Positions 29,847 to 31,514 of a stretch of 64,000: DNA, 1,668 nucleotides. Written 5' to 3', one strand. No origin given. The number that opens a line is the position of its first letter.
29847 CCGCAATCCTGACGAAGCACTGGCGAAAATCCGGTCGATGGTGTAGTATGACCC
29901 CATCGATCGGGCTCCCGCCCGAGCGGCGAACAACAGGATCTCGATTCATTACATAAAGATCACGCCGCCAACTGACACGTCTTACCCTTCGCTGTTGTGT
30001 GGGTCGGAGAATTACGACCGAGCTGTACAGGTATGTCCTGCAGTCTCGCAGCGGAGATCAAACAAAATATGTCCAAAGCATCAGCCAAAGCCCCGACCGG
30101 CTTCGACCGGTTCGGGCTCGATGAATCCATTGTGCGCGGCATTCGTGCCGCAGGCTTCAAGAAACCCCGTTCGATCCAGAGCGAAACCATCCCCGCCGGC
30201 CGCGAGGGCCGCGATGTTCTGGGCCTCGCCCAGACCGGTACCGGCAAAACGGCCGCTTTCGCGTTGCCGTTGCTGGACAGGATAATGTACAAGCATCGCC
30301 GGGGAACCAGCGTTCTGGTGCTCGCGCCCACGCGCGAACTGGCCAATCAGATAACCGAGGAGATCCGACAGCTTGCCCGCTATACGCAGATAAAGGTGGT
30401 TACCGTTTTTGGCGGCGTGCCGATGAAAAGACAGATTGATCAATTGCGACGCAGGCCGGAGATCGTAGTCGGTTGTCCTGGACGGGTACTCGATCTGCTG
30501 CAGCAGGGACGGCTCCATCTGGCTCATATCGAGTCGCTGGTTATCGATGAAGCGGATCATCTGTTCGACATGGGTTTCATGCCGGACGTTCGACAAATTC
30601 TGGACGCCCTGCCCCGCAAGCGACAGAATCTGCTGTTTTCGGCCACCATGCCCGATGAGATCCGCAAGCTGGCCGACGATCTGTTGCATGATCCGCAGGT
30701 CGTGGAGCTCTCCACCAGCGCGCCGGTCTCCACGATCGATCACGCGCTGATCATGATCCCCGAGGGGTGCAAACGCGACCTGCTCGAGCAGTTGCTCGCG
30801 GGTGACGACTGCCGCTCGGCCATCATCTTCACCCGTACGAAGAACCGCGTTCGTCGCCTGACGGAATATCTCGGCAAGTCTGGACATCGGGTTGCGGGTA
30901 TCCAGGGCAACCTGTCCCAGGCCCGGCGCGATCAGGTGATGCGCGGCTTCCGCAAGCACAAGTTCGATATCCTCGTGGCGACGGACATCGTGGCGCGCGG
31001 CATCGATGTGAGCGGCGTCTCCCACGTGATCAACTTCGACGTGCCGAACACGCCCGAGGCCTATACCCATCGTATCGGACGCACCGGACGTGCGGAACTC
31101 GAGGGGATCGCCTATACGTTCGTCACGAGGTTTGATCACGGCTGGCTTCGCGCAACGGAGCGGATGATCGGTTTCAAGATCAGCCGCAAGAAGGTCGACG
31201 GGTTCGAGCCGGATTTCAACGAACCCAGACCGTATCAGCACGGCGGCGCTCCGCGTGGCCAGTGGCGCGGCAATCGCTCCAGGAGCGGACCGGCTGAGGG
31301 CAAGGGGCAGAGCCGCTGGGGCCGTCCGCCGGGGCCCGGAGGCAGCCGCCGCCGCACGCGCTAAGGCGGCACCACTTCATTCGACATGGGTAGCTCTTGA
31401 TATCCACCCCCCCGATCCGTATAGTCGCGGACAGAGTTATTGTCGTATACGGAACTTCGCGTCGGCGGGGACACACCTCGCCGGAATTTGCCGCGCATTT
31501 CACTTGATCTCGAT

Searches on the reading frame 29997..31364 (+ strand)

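Call 67: search_protein_families(library=pfam, proteins=[window:29997-31364:+], max_evalue=0.00001)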
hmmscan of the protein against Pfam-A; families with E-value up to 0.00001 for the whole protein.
window:29997-31364:+ (455 aa): 3 families
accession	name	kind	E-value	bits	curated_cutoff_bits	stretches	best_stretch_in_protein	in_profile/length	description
PF00270.35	DEAD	-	3.6e-50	170.4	26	1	59-224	2-166/167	DEAD/DEAH box helicase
PF00271.37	Helicase_C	-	1.7e-33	115.6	23.5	1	259-366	2-109/110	Helicase conserved C-terminal domain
PF04851.21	ResIII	-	8.8e-09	35.9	22.5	1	77-219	29-163/164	Type III restriction enzyme, res subunit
